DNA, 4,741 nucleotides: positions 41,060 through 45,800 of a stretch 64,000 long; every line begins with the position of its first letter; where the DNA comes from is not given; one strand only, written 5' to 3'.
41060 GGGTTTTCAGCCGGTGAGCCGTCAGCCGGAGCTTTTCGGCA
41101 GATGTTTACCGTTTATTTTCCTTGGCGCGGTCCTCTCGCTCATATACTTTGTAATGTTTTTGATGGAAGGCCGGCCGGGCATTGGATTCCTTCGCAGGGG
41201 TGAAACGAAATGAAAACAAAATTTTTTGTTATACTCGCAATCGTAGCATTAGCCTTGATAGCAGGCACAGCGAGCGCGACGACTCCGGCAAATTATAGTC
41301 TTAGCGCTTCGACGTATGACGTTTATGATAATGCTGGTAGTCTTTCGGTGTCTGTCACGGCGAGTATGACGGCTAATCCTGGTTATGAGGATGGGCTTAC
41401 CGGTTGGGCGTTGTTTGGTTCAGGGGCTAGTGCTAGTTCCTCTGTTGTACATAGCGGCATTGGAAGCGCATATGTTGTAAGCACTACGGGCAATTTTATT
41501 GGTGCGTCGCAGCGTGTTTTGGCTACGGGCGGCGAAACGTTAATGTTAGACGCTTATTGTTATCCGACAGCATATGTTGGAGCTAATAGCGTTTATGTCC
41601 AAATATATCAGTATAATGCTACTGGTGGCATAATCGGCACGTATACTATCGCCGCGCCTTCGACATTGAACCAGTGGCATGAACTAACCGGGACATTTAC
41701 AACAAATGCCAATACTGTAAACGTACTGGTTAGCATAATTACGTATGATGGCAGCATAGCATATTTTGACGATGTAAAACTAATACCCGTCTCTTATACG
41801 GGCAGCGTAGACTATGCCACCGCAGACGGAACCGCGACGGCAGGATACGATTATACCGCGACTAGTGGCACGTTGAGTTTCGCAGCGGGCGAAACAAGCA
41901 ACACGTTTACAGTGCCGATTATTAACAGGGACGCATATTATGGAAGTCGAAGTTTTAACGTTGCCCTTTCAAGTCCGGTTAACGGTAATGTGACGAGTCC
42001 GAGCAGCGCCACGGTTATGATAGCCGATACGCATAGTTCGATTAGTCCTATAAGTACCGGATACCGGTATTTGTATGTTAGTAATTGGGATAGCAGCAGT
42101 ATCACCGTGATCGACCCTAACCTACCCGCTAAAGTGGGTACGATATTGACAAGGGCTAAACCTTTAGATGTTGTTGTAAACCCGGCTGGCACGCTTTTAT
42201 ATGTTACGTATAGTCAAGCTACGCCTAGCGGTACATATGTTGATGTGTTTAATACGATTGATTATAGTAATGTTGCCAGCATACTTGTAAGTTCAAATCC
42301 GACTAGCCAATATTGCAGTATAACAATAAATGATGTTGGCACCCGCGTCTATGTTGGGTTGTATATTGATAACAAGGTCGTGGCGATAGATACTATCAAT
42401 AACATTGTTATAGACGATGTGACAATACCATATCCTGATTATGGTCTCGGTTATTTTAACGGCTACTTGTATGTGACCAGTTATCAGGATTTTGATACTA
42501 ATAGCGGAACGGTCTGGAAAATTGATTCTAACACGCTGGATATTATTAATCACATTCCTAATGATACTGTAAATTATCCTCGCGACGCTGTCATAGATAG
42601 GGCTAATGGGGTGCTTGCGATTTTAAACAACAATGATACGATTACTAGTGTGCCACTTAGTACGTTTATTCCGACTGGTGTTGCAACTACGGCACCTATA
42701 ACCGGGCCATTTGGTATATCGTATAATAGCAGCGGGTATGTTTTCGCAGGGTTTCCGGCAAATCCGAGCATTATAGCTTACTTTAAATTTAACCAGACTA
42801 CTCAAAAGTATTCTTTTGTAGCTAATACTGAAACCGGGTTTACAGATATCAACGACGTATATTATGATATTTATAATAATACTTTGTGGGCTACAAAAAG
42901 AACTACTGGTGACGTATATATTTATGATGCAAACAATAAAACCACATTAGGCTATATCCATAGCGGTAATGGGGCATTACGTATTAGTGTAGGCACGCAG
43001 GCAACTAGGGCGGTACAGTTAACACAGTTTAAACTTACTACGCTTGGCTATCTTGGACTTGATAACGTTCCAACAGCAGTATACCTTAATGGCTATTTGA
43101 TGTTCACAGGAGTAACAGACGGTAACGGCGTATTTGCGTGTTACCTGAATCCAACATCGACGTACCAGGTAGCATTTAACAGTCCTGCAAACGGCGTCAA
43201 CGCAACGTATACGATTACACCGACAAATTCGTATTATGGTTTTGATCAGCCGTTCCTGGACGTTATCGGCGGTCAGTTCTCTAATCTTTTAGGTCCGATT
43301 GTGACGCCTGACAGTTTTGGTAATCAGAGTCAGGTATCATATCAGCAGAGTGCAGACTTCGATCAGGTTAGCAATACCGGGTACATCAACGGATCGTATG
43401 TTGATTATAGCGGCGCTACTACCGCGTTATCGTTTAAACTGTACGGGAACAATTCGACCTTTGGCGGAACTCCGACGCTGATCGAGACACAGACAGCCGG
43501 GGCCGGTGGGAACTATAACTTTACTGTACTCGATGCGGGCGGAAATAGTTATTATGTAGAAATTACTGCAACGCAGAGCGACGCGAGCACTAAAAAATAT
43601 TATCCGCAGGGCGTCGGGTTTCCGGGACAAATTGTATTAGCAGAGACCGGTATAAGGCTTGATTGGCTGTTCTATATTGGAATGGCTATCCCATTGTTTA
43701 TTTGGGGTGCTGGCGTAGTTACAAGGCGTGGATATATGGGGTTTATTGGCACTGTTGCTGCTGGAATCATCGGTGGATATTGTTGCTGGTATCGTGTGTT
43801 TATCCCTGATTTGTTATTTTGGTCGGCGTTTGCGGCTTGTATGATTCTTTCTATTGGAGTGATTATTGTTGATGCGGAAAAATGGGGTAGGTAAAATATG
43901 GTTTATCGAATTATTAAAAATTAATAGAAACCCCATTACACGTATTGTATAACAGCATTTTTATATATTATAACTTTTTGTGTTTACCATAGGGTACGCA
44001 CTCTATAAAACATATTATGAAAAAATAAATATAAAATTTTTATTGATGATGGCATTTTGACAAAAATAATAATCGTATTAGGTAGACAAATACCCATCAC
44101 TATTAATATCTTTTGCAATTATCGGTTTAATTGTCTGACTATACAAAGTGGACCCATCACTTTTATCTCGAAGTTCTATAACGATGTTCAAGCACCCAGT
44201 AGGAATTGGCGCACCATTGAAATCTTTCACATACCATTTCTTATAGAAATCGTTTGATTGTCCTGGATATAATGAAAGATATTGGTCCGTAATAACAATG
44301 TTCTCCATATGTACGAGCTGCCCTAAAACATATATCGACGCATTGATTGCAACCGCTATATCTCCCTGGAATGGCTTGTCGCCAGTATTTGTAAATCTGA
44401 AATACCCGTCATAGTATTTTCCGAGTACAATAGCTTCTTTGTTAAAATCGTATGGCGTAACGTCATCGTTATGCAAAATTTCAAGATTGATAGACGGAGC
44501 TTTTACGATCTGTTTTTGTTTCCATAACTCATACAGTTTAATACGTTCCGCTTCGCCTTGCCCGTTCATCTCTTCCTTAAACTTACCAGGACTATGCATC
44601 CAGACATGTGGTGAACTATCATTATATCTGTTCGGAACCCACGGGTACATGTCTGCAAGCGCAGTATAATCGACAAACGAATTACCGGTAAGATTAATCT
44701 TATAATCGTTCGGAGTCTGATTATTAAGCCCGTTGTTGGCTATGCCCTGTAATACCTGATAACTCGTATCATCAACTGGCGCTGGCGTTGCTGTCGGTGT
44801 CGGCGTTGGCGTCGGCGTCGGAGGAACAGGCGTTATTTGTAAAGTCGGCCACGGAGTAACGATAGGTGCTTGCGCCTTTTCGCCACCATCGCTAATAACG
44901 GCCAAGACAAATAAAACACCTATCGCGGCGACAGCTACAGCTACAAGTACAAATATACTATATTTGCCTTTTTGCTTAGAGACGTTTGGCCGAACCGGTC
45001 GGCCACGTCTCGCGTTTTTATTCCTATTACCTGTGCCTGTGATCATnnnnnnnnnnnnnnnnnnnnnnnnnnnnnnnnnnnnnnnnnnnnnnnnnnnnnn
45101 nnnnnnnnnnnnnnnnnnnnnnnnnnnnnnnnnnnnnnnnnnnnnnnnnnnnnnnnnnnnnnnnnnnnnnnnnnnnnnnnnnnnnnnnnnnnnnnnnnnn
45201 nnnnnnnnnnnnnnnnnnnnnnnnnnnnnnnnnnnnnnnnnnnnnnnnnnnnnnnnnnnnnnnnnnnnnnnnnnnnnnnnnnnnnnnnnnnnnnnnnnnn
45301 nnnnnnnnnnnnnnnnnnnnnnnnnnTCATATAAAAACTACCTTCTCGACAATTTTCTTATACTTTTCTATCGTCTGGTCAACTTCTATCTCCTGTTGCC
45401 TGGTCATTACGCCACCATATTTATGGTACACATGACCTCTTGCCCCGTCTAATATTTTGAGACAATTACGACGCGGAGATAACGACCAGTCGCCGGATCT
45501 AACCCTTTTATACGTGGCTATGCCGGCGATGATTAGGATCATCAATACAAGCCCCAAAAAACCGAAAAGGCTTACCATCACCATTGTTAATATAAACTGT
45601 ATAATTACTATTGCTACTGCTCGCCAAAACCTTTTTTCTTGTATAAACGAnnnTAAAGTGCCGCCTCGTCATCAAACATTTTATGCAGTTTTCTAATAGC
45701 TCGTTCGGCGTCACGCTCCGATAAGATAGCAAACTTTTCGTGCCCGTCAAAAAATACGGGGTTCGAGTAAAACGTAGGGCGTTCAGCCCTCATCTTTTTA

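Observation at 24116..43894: B1/B2: near-identical termini around a swapped beta-propeller core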

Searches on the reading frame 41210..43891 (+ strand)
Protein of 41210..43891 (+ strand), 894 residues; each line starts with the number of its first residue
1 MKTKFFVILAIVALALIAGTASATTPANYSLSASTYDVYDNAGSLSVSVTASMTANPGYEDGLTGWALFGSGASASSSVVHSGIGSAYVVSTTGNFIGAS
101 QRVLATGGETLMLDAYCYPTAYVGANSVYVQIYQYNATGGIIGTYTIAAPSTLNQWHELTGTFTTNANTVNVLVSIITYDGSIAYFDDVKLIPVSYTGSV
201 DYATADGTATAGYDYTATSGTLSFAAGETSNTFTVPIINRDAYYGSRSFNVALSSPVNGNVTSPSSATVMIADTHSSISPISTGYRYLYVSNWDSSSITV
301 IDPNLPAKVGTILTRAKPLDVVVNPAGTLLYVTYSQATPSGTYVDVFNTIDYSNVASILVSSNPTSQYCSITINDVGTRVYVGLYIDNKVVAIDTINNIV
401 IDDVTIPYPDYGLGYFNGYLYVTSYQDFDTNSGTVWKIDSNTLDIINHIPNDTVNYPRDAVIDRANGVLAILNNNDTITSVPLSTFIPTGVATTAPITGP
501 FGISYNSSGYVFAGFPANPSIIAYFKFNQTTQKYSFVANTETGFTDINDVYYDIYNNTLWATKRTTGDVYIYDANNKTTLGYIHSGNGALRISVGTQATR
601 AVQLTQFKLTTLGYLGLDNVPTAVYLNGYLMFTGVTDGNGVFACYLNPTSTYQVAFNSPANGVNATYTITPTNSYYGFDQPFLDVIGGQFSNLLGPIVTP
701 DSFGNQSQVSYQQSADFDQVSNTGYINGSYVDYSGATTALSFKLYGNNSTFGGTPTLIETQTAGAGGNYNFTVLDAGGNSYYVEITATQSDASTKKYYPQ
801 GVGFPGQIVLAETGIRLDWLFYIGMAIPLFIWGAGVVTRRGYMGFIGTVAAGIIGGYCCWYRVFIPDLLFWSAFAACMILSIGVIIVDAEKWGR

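Call 9: search_protein_families(library=pfam, proteins=[window:41210-43891:+], max_evalue=0.01)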
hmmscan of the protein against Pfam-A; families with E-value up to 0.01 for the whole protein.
window:41210-43891:+ (894 aa): 2 families
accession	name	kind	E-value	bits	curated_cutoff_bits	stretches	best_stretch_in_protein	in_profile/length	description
PF03160.20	Calx-beta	-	1.7e-17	64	27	1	198-274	39-118/119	Calx-beta domain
PF02018.23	CBM_4_9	-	3.5e-06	27.9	25.9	1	55-176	5-129/136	Carbohydrate binding domain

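Call 21: search_solved_structures(query=window:41210-43891:+, max_evalue=1)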
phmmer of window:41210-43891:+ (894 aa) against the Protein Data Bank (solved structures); distinct sequences matched with E-value up to 1: 23.
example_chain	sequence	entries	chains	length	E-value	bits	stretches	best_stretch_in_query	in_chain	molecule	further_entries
1l0q_A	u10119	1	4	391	8.1e-14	53.8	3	261-424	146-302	Surface layer protein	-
3rb7_A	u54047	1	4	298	1.2e-11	46.6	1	194-278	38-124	Na/Ca exchange protein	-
3rb5_A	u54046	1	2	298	1.3e-11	46.5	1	194-278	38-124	Na/Ca exchange protein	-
3us9_A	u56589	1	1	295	1.7e-11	46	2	197-270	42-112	Sodium/calcium exchanger 1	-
8jp0_A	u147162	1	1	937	8.5e-10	40.5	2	197-267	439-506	Sodium/calcium exchanger 1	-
3ead_A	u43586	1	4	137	9e-10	40.4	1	194-278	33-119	Na/Ca exchange protein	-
3e9t_A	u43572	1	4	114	2.4e-09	38.9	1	194-274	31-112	Na/Ca exchange protein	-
8sgi_A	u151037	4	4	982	2.8e-09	38.7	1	197-268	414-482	Sodium/calcium exchanger 1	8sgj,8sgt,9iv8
3gin_A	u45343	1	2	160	1.3e-07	33.3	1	196-271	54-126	Sodium/calcium exchanger 1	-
2fws_A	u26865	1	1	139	1.7e-07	32.9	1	196-272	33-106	Sodium/calcium exchanger 1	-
2dpk_A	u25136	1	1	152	2.1e-07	32.5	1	196-271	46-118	Sodium/calcium exchanger 1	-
3fq4_A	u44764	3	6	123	0.0019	19.4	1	196-274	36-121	Integrin beta-4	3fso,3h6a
2lt9_A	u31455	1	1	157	0.0025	19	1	156-256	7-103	Protein Slc8a3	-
5c2v_B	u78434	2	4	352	0.0084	17.3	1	287-347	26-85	HYDRAZINE SYNTHASE BETA SUBUNIT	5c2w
2klt_A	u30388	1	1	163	0.022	15.9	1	199-256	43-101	Sodium/calcium exchanger 1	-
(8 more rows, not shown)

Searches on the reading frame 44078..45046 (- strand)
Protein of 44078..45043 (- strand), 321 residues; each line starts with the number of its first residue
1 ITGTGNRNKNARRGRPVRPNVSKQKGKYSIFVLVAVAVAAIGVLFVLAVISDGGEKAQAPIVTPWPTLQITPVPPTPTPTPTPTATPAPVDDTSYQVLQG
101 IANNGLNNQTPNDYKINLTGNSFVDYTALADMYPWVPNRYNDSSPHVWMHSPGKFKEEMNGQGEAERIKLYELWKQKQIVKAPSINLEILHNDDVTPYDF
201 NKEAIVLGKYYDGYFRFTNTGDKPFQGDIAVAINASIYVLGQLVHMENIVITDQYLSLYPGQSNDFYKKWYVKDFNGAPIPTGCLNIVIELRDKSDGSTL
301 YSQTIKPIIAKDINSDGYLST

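Call 9: search_protein_families(library=pfam, proteins=[window:44078-45043:-], max_evalue=0.01)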
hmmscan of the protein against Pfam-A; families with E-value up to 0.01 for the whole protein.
window:44078-45043:- (321 aa): 0 families

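Call 53: find_encoding_contigs(protein=window:44078-45043:-, flank=10000, max_places=10)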
Protein window:44078-45043:- (321 aa): no gene with exactly this product is on record in the collection.

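Call 58: search_protein_families(library=phrogs, proteins=[window:44078-45043:-], max_evalue=0.01)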
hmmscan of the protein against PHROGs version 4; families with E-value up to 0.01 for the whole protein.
window:44078-45043:- (321 aa): 1 family
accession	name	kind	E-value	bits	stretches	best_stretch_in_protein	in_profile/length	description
phrog_38031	-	unknown function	0.0044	17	1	58-92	152-186/460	-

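Call 78: find_encoding_contigs(protein=window:44081-45046:-, flank=10000, max_places=10)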
Protein window:44081-45046:- (322 aa): 4 contigs read that carry it; 4 places shown.
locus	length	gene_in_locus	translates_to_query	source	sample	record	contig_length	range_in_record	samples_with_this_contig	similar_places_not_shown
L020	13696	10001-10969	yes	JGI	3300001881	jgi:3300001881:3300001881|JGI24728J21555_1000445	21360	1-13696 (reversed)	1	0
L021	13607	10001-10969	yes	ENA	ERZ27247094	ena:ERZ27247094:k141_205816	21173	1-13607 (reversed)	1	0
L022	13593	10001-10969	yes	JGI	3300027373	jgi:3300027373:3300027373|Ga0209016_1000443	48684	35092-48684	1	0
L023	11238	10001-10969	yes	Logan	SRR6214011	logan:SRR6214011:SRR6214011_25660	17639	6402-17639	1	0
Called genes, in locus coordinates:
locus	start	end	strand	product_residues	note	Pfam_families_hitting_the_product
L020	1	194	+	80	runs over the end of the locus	-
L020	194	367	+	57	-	-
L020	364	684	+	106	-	-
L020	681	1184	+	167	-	-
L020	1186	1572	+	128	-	-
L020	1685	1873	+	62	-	-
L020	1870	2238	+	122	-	-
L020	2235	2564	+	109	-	PF03083:MtN3_slv (weak), PF04193:PQ-loop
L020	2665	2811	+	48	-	-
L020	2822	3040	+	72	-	-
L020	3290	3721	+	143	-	-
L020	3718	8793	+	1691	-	PF10102:DUF2341, PF00801:PKD, PF18911:PKD_4, PF00801:PKD, PF03160:Calx-beta, PF00801:PKD, PF18911:PKD_4, PF00801:PKD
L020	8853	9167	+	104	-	-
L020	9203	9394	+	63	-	-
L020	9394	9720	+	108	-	-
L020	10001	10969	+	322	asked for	-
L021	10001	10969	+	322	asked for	-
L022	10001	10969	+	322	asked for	-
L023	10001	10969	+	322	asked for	-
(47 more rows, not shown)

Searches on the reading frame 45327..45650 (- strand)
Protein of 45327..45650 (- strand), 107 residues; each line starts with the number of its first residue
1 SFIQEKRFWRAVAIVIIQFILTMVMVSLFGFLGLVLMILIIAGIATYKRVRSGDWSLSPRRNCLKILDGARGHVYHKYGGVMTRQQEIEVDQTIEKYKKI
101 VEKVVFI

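Call 77: find_encoding_contigs(protein=window:45327-45650:-, flank=10000, max_places=10)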
Protein window:45327-45650:- (107 aa): no gene with exactly this product is on record in the collection.
